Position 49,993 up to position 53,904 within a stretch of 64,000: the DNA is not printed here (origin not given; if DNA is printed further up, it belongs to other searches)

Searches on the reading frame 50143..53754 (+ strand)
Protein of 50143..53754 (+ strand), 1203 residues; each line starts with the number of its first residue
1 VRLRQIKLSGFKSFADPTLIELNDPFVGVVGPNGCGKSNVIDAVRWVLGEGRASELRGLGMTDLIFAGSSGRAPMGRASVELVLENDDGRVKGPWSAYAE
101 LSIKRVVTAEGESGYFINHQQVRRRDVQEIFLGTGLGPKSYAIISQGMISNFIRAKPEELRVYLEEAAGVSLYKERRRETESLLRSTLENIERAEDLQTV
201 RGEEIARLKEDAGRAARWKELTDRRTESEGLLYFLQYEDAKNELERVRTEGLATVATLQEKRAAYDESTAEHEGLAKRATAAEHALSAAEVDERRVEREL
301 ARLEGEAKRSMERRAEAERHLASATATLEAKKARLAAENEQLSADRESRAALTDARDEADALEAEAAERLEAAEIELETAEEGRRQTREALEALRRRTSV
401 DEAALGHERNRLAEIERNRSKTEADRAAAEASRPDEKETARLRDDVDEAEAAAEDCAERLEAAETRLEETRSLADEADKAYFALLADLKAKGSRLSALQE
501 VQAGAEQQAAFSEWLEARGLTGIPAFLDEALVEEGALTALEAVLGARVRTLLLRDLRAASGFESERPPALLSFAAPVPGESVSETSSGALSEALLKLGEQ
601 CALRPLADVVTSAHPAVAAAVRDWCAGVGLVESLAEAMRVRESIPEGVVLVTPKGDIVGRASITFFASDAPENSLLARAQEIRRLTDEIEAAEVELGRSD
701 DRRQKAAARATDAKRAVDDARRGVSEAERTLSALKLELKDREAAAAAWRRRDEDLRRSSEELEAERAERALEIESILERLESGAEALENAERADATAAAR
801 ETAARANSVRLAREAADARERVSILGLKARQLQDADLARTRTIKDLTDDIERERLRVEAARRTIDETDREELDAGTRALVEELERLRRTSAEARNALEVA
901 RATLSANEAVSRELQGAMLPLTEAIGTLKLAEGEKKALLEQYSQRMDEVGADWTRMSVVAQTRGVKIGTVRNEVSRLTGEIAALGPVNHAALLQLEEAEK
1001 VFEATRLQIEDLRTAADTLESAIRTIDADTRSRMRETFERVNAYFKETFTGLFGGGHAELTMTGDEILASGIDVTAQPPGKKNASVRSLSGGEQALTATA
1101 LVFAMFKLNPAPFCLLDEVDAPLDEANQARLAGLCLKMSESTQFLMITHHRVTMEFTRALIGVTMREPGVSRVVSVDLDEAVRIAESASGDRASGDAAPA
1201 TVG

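Call 61: search_protein_families(library=pfam, max_evalue=0.00001, proteins=[window:50143-53754:+])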
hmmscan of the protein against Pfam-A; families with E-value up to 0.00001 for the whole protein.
window:50143-53754:+ (1203 aa): 5 families
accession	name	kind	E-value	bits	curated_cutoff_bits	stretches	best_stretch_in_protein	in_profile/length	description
PF02463.25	SMC_N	-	1.1e-57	195.4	40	1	3-1171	2-219/220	RecF/RecN/SMC N terminal domain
PF13476.12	AAA_23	-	1.3e-10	42.7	27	1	5-204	1-155/201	AAA domain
PF13304.12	AAA_21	-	2.8e-07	31.4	27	0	26-88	1-68/304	AAA domain, putative AbiEii toxin, Type IV TA system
PF13175.12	AAA_15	-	2.8e-07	30.9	32.1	1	1-51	1-50/374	AAA ATPase domain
PF06470.18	SMC_hinge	-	1.8e-06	28.8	22.5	0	528-640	10-115/116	SMC proteins Flexible Hinge Domain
